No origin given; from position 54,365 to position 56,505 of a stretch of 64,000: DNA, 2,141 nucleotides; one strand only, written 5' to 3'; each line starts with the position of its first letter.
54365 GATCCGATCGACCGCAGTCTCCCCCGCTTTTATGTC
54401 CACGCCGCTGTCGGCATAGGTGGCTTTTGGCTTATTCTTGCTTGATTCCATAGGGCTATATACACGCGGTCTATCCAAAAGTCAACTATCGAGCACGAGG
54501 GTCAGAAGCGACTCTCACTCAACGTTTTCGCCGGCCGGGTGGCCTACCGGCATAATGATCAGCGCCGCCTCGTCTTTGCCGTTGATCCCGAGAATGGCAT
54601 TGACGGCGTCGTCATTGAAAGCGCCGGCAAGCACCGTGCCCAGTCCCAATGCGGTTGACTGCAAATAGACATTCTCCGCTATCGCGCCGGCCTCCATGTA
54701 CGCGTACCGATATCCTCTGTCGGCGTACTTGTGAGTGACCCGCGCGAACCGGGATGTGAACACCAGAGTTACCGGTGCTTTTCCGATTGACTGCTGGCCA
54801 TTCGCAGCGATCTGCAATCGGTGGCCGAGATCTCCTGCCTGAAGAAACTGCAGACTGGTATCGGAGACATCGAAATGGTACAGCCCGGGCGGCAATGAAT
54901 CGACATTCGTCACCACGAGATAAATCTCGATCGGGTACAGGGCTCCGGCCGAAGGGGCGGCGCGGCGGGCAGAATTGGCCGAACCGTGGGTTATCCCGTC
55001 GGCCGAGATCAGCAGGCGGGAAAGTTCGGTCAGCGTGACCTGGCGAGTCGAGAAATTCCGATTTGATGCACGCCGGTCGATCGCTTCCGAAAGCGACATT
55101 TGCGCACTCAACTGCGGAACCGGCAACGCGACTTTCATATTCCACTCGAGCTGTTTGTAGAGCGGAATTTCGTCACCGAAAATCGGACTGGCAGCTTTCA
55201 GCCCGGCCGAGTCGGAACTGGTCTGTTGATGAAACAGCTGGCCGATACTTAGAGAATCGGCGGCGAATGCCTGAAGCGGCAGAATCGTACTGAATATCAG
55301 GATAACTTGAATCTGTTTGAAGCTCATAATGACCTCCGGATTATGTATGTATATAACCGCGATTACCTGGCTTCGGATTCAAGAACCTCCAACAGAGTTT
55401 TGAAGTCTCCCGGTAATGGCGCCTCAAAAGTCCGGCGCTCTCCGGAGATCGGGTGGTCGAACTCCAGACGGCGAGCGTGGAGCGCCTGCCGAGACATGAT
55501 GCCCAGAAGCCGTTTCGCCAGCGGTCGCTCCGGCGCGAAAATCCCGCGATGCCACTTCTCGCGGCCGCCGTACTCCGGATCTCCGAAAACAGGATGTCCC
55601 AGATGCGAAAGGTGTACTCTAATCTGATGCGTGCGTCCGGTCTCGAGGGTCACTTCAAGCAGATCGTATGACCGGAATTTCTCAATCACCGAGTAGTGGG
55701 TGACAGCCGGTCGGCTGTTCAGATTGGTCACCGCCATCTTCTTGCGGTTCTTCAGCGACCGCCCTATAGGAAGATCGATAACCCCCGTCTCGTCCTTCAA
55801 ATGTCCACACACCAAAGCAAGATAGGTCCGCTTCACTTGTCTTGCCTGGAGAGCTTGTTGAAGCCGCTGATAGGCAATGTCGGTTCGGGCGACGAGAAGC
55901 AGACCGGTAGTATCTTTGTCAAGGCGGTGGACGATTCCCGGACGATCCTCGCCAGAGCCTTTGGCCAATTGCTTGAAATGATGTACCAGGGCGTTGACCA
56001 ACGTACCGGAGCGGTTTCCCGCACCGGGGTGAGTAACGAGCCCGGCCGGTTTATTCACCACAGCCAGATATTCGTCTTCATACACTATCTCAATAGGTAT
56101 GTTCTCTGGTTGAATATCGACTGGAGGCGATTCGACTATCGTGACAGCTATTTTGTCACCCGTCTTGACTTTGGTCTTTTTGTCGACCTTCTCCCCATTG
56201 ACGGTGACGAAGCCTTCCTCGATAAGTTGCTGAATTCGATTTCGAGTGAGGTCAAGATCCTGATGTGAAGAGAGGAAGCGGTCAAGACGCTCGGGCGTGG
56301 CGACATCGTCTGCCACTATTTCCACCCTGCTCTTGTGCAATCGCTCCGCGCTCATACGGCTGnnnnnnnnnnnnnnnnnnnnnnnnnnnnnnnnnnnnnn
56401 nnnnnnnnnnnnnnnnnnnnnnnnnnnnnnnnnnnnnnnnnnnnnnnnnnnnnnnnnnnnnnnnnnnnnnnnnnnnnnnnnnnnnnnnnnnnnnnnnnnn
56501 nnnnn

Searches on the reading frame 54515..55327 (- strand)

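Call 75: search_protein_families(library=ncbifam, proteins=[window:54515-55327:-], max_evalue=0.001)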
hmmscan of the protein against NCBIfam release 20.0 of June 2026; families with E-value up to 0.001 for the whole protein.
window:54515-55327:- (270 aa): 2 families
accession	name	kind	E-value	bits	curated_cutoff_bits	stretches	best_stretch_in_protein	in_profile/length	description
TIGR03605.1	antibiot_sagB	domain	2e-42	144.7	78.4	1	98-262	1-172/173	SagB family peptide dehydrogenase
TIGR04511.1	SagB_rel_DH_2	exception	1.1e-33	116.8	240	1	64-265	162-370/380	putative peptide maturation dehydrogenase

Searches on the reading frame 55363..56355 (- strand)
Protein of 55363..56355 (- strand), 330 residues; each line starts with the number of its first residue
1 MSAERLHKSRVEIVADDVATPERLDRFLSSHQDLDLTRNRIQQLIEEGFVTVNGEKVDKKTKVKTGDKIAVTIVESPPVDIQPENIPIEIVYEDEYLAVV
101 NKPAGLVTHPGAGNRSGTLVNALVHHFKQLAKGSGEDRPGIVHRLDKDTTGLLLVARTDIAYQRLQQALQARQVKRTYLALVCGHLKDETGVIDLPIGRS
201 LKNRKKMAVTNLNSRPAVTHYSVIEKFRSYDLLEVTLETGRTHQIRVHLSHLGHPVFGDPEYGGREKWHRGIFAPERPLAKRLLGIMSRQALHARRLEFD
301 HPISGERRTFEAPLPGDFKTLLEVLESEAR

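Call 3: search_protein_families(library=pfam, proteins=[window:55363-56355:-], max_evalue=0.01)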
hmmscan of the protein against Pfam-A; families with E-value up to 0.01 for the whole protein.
window:55363-56355:- (330 aa): 3 families
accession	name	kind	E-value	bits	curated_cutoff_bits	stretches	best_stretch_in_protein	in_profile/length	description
PF00849.27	PseudoU_synth_2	-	3.3e-36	125.3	26.8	1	97-251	2-152/152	RNA pseudouridylate synthase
PF01479.30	S4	-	4.1e-11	42.9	22.8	1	22-69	1-48/48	S4 domain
PF25818.1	MTRES1_C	-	0.0077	17.1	27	0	31-75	17-62/103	Mitochondrial transcription rescue factor 1, C-terminal domain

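Call 4: search_protein_families(library=ncbifam, proteins=[window:55363-56355:-], max_evalue=0.01)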
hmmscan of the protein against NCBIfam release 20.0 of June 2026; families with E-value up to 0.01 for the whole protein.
window:55363-56355:- (330 aa): 13 families
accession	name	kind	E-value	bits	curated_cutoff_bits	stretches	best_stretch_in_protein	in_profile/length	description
TIGR00005.1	rluA_subfam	subfamily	1.5e-91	306.8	192.7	1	21-325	5-297/298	RluA family pseudouridine synthase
NF008385.0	PRK11180.1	equivalog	7.9e-89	298.2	351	1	20-328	16-315/325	23S rRNA pseudouridine(1911/1915/1917) synthase RluD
NF008249.0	PRK11025.1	equivalog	1.3e-42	145.8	378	1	12-327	9-315/317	23S rRNA pseudouridine(955/2504/2580) synthase RluC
NF008321.0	PRK11112.1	equivalog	3.3e-34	118.4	328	1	88-325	2-234/257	tRNA pseudouridine(65) synthase TruC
NF007543.0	PRK10158.1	equivalog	4.6e-31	108.2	286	1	83-313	9-216/219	bifunctional tRNA pseudouridine(32) synthase/23S rRNA pseudouridine(746) synthase RluA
TIGR01621.1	RluA-like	hypoth_equivalog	1.4e-24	86.6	222.3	1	88-271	2-174/217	TIGR01621 family pseudouridine synthase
TIGR00093.1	TIGR00093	subfamily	1.7e-09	37.6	109.3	1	142-256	34-135/161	pseudouridine synthase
NF007784.0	PRK10475.1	equivalog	0.00022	20.3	318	1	37-160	20-122/290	23S rRNA pseudouridine(2604) synthase RluF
NF008097.0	PRK10839.1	equivalog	0.00024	20.8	275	1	23-254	2-195/232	16S rRNA pseudouridine(516) synthase RsuA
TIGR03069.1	PS_II_S4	equivalog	0.00067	18.9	201.55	1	22-71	184-232/257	photosystem II electron transport protein, Sll1252 family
TIGR00478.1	tly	subfamily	0.00093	18.6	185.8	1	23-72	1-50/228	TlyA family rRNA (cytidine-2'-O)-methyltransferase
NF003717.0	PRK05327.1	equivalog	0.0019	18.1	116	1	35-72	104-142/202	30S ribosomal protein S4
NF049952.1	23rRNACMtaseTlyA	equivalog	0.0029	17.1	250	1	23-70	2-50/236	23S rRNA (cytidine-2'-O)-methyltransferase TlyA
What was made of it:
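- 55363..56355 (-): RluD-like (RluA family) 23S rRNA pseudouridine synthase with an S4 domain. It starts 7 bp after the PdxJ-like stop. calls 3, 4.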
